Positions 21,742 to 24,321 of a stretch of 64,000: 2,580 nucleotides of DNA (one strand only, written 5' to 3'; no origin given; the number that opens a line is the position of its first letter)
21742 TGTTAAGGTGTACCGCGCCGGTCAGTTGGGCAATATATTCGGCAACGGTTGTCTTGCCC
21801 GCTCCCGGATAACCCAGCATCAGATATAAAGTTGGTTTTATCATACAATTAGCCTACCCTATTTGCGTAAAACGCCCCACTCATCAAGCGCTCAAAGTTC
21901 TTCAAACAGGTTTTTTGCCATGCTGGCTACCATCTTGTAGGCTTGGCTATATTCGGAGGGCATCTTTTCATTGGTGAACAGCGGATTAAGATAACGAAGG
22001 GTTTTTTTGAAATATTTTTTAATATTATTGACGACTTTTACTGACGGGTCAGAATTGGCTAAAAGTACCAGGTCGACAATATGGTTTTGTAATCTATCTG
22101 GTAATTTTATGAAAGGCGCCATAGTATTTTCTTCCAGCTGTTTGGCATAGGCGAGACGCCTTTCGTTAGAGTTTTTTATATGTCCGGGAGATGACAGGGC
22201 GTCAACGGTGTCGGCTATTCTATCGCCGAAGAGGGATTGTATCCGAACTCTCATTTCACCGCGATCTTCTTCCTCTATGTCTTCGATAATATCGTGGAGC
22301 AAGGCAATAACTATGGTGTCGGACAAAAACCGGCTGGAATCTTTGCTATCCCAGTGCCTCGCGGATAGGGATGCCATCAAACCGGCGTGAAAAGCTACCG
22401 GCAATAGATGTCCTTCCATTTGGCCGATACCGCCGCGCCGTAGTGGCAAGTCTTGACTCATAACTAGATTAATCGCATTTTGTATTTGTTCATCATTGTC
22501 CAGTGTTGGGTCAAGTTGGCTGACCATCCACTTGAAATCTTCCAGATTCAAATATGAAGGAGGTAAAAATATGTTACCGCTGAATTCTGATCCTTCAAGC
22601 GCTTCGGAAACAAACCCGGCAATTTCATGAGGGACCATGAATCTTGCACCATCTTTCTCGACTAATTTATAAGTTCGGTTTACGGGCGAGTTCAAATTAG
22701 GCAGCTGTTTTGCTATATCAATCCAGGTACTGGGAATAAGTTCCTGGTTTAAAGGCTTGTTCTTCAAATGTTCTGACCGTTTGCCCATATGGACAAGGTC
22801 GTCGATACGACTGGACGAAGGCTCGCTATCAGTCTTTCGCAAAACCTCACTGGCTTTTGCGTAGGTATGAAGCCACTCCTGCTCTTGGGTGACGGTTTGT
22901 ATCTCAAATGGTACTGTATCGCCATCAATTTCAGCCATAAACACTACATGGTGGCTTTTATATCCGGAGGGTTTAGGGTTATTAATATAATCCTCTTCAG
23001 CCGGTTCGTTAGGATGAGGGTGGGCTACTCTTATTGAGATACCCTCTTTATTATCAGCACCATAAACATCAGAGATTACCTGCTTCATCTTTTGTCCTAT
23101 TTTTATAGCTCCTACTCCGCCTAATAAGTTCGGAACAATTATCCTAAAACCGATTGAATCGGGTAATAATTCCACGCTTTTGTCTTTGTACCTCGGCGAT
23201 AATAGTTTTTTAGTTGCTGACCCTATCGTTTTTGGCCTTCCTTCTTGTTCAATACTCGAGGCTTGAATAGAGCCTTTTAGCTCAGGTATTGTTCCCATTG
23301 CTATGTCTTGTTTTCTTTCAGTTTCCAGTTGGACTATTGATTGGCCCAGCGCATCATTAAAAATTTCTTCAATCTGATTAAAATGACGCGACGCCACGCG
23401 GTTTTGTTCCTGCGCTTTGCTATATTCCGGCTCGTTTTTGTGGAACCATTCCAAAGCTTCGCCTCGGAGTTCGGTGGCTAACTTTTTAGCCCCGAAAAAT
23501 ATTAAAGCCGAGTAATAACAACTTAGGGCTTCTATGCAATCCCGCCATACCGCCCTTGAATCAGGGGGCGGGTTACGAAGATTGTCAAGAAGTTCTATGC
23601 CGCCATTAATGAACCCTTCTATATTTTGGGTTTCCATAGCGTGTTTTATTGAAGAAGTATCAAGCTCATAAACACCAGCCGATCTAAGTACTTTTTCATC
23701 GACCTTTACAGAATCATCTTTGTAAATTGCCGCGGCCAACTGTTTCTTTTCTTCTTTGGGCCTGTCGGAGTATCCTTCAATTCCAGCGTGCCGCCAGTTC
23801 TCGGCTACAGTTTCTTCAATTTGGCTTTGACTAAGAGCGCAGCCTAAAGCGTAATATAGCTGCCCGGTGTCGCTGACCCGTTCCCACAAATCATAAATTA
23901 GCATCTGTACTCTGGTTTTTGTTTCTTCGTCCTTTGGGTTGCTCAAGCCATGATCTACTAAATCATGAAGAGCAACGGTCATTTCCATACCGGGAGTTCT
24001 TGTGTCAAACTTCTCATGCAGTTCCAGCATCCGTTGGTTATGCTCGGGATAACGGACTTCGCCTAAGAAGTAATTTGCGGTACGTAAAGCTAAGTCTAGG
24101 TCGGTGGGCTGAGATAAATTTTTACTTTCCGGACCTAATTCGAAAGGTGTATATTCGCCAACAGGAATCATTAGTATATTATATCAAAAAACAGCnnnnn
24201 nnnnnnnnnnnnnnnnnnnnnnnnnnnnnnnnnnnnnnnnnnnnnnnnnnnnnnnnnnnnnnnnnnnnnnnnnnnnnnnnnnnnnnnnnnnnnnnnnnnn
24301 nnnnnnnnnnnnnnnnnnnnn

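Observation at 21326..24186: RelA/SpoT homologue with an apparent HD-like / synthetase / second complete HD layout, paired with a small P-loop kinase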

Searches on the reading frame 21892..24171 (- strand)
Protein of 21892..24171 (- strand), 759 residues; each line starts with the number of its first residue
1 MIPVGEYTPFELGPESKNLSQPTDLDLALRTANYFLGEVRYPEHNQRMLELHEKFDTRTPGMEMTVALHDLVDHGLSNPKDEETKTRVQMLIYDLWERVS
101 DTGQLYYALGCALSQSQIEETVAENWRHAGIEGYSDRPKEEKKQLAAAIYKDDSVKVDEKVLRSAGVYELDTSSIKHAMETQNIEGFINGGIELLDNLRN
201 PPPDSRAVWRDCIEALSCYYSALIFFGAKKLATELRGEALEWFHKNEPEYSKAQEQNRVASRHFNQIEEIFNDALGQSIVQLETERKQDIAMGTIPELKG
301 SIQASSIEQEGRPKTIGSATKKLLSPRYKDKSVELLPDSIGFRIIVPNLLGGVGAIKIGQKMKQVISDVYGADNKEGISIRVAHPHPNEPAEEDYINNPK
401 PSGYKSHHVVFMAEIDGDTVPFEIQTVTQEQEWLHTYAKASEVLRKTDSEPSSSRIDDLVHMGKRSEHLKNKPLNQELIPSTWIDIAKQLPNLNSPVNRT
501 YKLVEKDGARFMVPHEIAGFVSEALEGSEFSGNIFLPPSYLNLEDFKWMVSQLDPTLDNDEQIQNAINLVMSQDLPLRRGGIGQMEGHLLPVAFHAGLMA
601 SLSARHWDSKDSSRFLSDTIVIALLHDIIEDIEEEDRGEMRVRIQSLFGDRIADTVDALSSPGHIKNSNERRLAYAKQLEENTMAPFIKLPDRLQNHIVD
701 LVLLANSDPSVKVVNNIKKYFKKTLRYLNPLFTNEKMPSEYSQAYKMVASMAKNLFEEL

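Call 3: search_protein_families(library=pfam, proteins=[window:21892-24171:-], max_evalue=1)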
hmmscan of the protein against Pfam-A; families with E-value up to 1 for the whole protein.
window:21892-24171:- (759 aa): 3 families
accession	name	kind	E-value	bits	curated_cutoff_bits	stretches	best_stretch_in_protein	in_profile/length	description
PF04607.23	RelA_SpoT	-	5.7e-10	39.9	27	1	311-442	1-105/113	Region found in RelA / SpoT proteins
PF13328.12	HD_4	-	0.0036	17.5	27.2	1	615-679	36-99/156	HD domain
PF01966.28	HD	-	0.019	15.7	22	1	588-635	4-43/116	HD domain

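Call 4: search_protein_families(library=ncbifam, proteins=[window:21892-24171:-], max_evalue=1)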
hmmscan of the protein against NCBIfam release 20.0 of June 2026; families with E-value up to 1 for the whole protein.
window:21892-24171:- (759 aa): 5 families
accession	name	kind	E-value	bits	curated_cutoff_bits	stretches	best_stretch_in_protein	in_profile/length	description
TIGR00691.1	spoT_relA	subfamily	3.8e-09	35.4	499.2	2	618-696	39-118/687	RelA/SpoT family protein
NF008303.0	PRK11092.1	equivalog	1.6e-05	23.3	947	2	617-684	63-124/702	bifunctional GTP diphosphokinase/guanosine-3',5'-bis pyrophosphate 3'-pyrophosphohydrolase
NF053588.1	GTPPhKinYjbM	equivalog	0.0027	17.5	320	1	392-416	102-126/201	GTP diphosphokinase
NF008124.0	PRK10872.1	equivalog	0.0039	15.8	728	1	392-427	307-341/744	GTP diphosphokinase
TIGR00058.1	Hemerythrin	subfamily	0.17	12.5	131.85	0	399-443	65-109/115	hemerythrin family non-heme iron protein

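Call 5: find_homologous_proteins(query=window:21892-24171:-, max_evalue=0.001)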
Query window:21892-24171:- (759 aa): 10 proteins with E <= 0.001 among 8000 candidates.
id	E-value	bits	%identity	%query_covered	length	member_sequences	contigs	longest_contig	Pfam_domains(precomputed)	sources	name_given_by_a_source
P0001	0.0e+0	1723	100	100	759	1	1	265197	PF04607.24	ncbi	-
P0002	0.0e+0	1071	61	99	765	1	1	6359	PF04607.24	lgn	-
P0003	9.6e-289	978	57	99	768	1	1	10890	PF04607.24,PF13328.13,PF01966.29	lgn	-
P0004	1.6e-283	961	57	99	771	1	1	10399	PF04607.24,PF13328.13,PF01966.29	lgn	-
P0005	1.1e-175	604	42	98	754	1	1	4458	PF04607.24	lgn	-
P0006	4.5e-161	556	41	95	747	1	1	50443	PF04607.24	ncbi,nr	ncbi:hypothetical protein HZB74_01495 [Candidatus Saccharibacteria bacterium]|nr:hypothetical protei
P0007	9.8e-149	515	56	56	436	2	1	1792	PF04607.24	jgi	jgi:hypothetical protein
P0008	5.4e-138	480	37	96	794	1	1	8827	PF04607.24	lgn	-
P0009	8.9e-67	244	30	95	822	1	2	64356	PF04607.24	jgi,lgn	jgi:hypothetical protein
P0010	1.1e-10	59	26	61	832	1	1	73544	PF04607.24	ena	-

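Call 6: search_solved_structures(query=window:21892-24171:-, max_evalue=1, show_alignments=3)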
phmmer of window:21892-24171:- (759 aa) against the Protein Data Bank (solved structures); distinct sequences matched with E-value up to 1: 15.
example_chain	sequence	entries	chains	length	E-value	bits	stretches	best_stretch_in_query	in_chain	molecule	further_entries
3l9d_A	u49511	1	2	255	0.015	17.2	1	391-419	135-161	Putative GTP pyrophosphokinase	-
7ohg_A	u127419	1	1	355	0.017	17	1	303-431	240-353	Guanosine-3',5'-bis(Diphosphate) 3'-pyrophosphohydrolase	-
6s2t_A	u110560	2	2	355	0.017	17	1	303-431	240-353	(P)ppGpp synthetase I, SpoT/RelA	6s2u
6s2v_A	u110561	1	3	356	0.017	17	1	303-431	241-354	(P)ppGpp synthetase I, SpoT/RelA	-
5iqr_8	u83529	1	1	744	0.032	16.1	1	381-429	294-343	GTP pyrophosphokinase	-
5kps_A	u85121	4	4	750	0.033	16.1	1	381-429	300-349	GTP pyrophosphokinase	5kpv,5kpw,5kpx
5l3p_z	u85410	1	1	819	0.038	15.9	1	381-429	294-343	GTP pyrophosphokinase,GTP pyrophosphokinase,GTP pyrophosphokinase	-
3nqw_A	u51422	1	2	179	0.095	14.5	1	619-700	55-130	CG11900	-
6yvc_A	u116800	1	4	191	0.098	14.5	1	585-696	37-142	Bifunctional (P)ppGpp synthetase/guanosine-3',5'-bis(Diphosphate) 3'-pyrophosphohydrolase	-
1vj7_A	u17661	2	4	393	0.1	14.4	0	391-442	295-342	Bifunctional RELA/SPOT | Bifunctional (p)ppGpp synthase/hydrolase RelA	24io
6z3n_AAA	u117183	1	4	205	0.12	14.2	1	585-696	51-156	Hydrolase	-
7qoc_A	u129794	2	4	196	0.17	13.7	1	617-697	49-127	Guanosine polyphosphate pyrophosphohydrolases/synthetases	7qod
4yf1_A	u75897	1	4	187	0.19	13.5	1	615-696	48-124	Lmo0812 protein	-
6z3o_AAA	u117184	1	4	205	0.3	12.9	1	585-696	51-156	Small Alarmone Hydrolase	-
2e28_A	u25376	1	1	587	0.41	12.4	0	192-303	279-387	Pyruvate kinase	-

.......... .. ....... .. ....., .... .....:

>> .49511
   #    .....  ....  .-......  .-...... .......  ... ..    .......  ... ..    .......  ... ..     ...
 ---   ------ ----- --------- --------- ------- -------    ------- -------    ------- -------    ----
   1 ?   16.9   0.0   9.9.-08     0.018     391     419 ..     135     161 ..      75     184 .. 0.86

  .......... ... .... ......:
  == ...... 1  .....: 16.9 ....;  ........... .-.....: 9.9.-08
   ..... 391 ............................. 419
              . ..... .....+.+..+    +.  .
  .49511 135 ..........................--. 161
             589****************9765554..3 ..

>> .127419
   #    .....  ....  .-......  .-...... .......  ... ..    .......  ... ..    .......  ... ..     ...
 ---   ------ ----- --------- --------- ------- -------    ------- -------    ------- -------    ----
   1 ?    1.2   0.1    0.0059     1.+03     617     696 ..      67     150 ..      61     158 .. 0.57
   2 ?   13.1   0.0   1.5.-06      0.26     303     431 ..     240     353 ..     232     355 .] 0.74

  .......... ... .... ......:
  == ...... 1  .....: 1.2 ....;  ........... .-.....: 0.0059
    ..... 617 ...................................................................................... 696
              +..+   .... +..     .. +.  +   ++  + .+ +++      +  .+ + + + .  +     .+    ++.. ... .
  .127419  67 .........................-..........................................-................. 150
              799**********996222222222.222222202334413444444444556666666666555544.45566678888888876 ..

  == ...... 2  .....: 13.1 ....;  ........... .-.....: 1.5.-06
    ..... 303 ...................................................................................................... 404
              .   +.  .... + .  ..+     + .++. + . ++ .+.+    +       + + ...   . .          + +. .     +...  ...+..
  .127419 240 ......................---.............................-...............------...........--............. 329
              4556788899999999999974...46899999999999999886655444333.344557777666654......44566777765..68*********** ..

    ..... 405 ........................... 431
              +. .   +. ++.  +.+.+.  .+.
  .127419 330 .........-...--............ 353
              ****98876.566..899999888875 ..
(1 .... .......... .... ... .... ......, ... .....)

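Call 11: find_encoding_contigs(protein=P0006, flank=6000, max_places=3)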
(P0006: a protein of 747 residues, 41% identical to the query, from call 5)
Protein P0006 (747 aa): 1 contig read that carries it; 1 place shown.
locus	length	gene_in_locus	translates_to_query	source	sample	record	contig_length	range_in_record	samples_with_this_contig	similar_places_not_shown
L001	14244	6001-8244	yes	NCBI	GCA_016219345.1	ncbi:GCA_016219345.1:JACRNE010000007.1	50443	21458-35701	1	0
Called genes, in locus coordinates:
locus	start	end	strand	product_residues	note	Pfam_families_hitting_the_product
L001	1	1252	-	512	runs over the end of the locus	PF02874:ATP-synt_ab_N (weak), PF00006:ATP-synt_ab, PF00306:ATP-synt_ab_C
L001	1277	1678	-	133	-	PF00213:OSCP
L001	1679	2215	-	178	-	-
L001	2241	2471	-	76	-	PF00137:ATP-synt_C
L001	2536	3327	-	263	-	PF00119:ATP-synt_A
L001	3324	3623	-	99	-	-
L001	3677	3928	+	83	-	PF00462:Glutaredoxin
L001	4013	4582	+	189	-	PF02572:CobA_CobO_BtuR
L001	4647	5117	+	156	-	-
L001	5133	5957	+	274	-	-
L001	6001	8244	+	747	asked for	PF04607:RelA_SpoT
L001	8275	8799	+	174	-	PF06414:Zeta_toxin, PF08433:KTI12, PF13207:AAA_17 (weak), PF13238:AAA_18 (weak), PF13671:AAA_33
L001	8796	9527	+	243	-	PF00535:Glycos_transf_2, PF10111:Glyco_tranf_2_2, PF13641:Glyco_tranf_2_3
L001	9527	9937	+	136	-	PF04138:GtrA_DPMS_TM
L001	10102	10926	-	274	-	PF00535:Glycos_transf_2, PF13641:Glyco_tranf_2_3, PF13632:Glyco_trans_2_3 (weak)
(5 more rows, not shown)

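Call 12: find_encoding_contigs(protein=P0009, flank=6000, max_places=3)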
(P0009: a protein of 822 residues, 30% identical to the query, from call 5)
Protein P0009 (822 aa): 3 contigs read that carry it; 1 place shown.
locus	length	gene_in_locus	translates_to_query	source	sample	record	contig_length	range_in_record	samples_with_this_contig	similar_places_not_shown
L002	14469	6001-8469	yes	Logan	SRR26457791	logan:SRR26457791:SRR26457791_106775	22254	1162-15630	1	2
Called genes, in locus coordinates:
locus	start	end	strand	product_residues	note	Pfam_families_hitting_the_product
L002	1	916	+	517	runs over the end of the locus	PF00155:Aminotran_1_2, PF00266:Aminotran_5, PF08645:PNK3P (weak)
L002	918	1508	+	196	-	PF00475:IGPD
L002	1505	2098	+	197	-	PF00117:GATase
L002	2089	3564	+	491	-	PF00977:His_biosynth, PF05690:ThiG (faint), PF01207:Dus (faint), PF03060:NMO (faint), PF01180:DHO_dh (faint), PF00977:His_biosynth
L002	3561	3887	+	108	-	PF01502:PRA-CH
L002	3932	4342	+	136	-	PF01741:MscL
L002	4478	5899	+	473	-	PF03951:Gln-synt_N, PF00120:Gln-synt_C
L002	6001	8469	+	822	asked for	PF04607:RelA_SpoT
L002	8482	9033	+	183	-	-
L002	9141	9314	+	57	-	PF20106:DUF6496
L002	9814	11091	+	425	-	PF12697:Abhydrolase_6 (weak), PF03583:LIP, PF12146:Hydrolase_4 (weak)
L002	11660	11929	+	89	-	-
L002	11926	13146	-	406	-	PF05977:MFS_3, PF07690:MFS_1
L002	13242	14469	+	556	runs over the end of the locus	PF02142:MGS, PF01808:AICARFT_IMPCHas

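Call 13: find_encoding_contigs(protein=P0010, flank=6000, max_places=3)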
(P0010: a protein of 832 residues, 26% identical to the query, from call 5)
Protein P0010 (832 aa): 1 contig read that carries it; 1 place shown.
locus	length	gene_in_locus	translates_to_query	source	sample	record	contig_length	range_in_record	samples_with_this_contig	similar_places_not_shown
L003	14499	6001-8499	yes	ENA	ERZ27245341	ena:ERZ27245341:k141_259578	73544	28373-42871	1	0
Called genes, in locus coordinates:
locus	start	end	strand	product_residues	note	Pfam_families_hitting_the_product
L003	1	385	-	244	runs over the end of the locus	PF00290:Trp_syntA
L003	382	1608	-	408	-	PF00291:PALP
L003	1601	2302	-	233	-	PF00218:IGPS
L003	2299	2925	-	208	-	PF00697:PRAI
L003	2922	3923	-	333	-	PF02885:Glycos_trans_3N, PF00591:Glycos_transf_3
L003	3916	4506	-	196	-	PF00117:GATase, PF07722:Peptidase_C26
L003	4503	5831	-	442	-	PF04715:, PF00425:Chorismate_bind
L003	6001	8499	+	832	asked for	PF04607:RelA_SpoT (weak)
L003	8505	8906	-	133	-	PF00380:Ribosomal_S9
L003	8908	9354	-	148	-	PF00572:Ribosomal_L13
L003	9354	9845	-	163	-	PF01196:Ribosomal_L17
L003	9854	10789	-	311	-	PF01193:RNA_pol_L, PF01000:RNA_pol_A_bac, PF03118:RNA_pol_A_CTD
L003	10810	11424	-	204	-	PF00163:Ribosomal_S4, PF01479:S4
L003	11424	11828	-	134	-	PF00411:Ribosomal_S11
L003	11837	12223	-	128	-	PF00416:Ribosomal_S13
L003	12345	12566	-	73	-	PF01176:eIF-1a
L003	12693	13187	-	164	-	-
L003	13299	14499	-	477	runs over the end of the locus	PF00344:SecY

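Call 17: find_encoding_contigs(protein=P0003, flank=6000, max_places=2)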
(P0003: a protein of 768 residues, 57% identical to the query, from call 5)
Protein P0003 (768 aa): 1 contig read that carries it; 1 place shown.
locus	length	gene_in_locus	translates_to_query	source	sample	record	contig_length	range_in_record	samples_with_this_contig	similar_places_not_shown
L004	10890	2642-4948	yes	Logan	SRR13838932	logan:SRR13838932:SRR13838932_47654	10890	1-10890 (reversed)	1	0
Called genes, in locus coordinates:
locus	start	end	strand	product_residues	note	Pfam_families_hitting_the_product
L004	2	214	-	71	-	?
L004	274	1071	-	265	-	PF00119:ATP-synt_A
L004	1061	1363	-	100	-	PF09527:ATPase_gene1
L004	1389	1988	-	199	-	-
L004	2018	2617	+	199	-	PF02572:CobA_CobO_BtuR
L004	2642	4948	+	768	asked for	PF01966:HD (faint), PF13328:HD_4 (faint), PF04607:RelA_SpoT (weak)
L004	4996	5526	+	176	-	PF06414:Zeta_toxin, PF08433:KTI12, PF13207:AAA_17 (weak), PF13671:AAA_33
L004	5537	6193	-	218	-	PF00535:Glycos_transf_2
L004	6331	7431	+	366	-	PF02449:Glyco_hydro_42 (faint)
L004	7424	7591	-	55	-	-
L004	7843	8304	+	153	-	PF01668:SmpB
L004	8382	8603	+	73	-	PF09834:DUF2061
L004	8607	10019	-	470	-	PF00672:HAMP, PF00512:HisKA, PF02518:HATPase_c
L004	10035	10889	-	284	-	?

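Call 18: find_encoding_contigs(protein=P0008, flank=6000, max_places=2)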
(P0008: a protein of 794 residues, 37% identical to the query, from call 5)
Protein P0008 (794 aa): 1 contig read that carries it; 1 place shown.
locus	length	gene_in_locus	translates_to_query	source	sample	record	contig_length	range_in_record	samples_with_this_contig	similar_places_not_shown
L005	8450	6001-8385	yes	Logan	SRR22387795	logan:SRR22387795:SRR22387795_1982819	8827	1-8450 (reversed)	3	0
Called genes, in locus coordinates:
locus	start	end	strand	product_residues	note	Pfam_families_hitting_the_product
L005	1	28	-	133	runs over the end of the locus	PF00213:OSCP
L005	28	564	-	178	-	PF00430:ATP-synt_B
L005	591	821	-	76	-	PF00137:ATP-synt_C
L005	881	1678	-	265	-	PF00119:ATP-synt_A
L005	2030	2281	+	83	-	PF00462:Glutaredoxin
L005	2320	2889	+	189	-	PF02572:CobA_CobO_BtuR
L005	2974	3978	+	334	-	PF08281:Sigma70_r4_2 (faint), PF00196:GerE (weak)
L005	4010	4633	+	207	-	-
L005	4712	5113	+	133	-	-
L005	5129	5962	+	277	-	-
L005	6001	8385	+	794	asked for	PF04607:RelA_SpoT (weak)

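Call 19: find_encoding_contigs(protein=P0005, flank=6000, max_places=2)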
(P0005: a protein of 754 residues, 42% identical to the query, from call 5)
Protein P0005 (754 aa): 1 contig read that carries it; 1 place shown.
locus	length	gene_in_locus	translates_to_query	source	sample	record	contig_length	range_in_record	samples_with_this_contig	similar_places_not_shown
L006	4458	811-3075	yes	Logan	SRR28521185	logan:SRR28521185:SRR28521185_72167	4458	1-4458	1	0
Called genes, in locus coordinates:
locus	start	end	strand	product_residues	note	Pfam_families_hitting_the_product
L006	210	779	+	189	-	PF02572:CobA_CobO_BtuR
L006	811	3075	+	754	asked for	PF04607:RelA_SpoT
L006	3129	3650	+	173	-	PF06414:Zeta_toxin, PF08433:KTI12, PF13671:AAA_33, PF13238:AAA_18 (weak)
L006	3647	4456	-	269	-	?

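Call 38: search_protein_families(library=pfam, proteins=[P0056, P0059, P0062, P0066, P0073, P0079, P0068, P0070, P0111, P0128], max_evalue=0.01)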
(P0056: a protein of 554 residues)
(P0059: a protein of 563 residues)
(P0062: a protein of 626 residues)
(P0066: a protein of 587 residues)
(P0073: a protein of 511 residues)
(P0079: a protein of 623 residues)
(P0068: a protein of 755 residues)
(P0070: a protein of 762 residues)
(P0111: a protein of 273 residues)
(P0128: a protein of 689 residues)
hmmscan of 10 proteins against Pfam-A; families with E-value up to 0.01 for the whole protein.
P0056 (554 aa): 2 families
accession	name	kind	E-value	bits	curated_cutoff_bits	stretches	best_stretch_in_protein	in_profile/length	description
PF04607.23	RelA_SpoT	-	1e-06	29.4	27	1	297-455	1-111/113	Region found in RelA / SpoT proteins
PF06202.20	GDE_C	-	0.0075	15.7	21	0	389-520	122-234/367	Amylo-alpha-1,6-glucosidase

P0059 (563 aa): 2 families
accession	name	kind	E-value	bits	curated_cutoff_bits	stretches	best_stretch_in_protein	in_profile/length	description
PF04607.23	RelA_SpoT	-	0.0002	22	27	0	441-489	66-111/113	Region found in RelA / SpoT proteins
PF13328.12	HD_4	-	0.0023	18.1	27.2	0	206-247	108-149/156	HD domain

P0062 (626 aa): 1 family
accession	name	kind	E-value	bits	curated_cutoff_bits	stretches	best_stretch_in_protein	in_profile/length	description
PF04607.23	RelA_SpoT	-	1e-08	35.9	27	1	373-528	1-111/113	Region found in RelA / SpoT proteins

P0066 (587 aa): 2 families
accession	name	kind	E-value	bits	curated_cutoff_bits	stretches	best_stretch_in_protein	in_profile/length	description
PF04607.23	RelA_SpoT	-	3.7e-06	27.6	27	0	451-497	63-111/113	Region found in RelA / SpoT proteins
PF13328.12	HD_4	-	0.00017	21.8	27.2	0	207-248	108-149/156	HD domain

P0073 (511 aa): 1 family
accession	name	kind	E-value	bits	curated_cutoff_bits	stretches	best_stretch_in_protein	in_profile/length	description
PF04607.23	RelA_SpoT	-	0.0013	19.4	27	0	318-458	1-110/113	Region found in RelA / SpoT proteins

P0079 (623 aa): 0 families

P0068 (755 aa): 2 families
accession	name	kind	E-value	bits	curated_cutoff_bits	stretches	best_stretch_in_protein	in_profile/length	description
PF04607.23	RelA_SpoT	-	3.2e-07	31.1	27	1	284-439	2-110/113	Region found in RelA / SpoT proteins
PF13328.12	HD_4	-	0.00033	20.8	27.2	1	564-679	1-102/156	HD domain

P0070 (762 aa): 1 family
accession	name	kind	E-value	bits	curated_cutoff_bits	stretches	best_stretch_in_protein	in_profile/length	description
PF04607.23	RelA_SpoT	-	6.2e-07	30.1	27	1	289-450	1-111/113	Region found in RelA / SpoT proteins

P0111 (273 aa): 1 family
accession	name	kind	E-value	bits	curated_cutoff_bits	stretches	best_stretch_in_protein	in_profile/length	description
PF13328.12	HD_4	-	3.1e-06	27.4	27.2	1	86-182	1-77/156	HD domain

P0128 (689 aa): 2 families
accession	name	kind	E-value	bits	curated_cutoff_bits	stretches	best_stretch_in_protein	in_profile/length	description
PF13328.12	HD_4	-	0.00012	22.3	27.2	1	81-222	3-125/156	HD domain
PF01966.28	HD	-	0.0013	19.4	22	1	102-151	3-43/116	HD domain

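Call 43: find_related_loci(query=A2, collection=genome_contigs, flank=5000)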
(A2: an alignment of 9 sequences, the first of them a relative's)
Query A2 (759 aa) in genome_contigs; peptide patterns used: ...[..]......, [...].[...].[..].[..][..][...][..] (x = any residue, [..] = any of these).
87 stretches matched a pattern; 2 encode a relative of the query (tblastn E <= 1e-3); 2 distinct loci.
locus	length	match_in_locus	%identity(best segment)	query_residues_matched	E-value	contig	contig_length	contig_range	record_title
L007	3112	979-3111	64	11-714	0e+0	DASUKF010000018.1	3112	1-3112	MAG TPA_asm: Candidatus Saccharimonadales bacterium isolate SMAG_U1507 k141_1722607, whole genome shotgun sequence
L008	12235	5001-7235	40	2-754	2e-169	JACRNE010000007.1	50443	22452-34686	MAG: Candidatus Saccharibacteria bacterium isolate NC_groundwater_1926_Pr3_S-0.2um_42_3 scaffold_131704, whole genome sh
